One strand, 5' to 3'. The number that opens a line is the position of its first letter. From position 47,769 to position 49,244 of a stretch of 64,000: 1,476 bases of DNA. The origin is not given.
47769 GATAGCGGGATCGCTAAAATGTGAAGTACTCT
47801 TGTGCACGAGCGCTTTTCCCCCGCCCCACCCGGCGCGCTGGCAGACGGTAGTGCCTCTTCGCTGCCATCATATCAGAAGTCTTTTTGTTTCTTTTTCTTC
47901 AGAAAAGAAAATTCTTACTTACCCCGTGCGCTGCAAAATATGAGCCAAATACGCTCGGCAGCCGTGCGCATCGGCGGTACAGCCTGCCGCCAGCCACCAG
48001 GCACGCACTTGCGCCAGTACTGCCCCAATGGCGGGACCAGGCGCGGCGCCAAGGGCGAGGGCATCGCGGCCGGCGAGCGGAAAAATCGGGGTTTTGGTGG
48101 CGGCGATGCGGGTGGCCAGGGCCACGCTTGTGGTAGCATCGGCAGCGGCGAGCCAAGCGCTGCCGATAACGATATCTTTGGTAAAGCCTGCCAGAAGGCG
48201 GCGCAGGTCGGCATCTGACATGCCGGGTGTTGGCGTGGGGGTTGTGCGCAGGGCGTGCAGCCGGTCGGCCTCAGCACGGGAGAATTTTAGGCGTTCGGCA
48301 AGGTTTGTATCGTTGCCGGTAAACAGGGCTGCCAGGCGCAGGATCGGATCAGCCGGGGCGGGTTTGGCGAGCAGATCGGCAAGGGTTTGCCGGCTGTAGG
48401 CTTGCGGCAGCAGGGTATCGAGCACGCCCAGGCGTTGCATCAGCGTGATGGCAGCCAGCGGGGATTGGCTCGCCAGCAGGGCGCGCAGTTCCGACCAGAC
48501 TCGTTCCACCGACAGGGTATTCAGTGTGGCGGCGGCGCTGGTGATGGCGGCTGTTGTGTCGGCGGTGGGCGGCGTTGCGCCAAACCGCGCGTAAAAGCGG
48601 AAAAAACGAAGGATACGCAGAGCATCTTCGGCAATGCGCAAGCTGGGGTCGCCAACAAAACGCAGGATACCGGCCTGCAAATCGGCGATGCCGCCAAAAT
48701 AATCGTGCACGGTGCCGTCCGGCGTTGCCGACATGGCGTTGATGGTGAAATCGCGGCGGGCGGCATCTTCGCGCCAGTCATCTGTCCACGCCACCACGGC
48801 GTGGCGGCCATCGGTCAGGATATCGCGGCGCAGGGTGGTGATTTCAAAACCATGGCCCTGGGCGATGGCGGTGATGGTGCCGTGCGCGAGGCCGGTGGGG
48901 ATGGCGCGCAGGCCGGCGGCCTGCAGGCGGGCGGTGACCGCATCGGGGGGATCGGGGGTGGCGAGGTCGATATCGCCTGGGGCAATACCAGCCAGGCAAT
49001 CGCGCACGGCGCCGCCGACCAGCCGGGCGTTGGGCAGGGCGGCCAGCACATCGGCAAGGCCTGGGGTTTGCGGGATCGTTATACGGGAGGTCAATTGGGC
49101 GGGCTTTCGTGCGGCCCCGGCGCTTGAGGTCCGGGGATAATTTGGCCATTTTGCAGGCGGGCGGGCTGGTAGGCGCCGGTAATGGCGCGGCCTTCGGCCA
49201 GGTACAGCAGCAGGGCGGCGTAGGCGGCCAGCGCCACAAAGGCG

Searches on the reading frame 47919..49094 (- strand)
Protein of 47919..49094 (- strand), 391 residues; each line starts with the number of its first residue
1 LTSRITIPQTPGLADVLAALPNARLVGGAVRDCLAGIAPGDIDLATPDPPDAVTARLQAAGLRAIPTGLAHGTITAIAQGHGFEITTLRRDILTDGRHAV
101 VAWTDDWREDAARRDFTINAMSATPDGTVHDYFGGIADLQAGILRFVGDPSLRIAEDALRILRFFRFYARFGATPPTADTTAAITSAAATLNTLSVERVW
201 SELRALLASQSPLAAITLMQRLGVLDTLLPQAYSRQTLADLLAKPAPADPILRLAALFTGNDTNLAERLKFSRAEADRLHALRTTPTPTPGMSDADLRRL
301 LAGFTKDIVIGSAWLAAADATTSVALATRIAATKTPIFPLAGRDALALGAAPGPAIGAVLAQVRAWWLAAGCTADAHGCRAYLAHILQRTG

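Call 31: search_protein_families(library=pfam, proteins=[window:47919-49094:-])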
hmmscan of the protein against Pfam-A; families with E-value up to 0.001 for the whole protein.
window:47919-49094:- (391 aa): 2 families
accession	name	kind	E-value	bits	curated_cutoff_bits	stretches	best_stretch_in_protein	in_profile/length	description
PF01743.26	PolyA_pol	-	2.8e-28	99.2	23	1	23-145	1-126/126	Poly A polymerase head domain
PF12627.12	PolyA_pol_RNAbd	-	6.8e-10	39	22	1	179-232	7-60/64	Probable RNA and SrmB- binding site of polymerase A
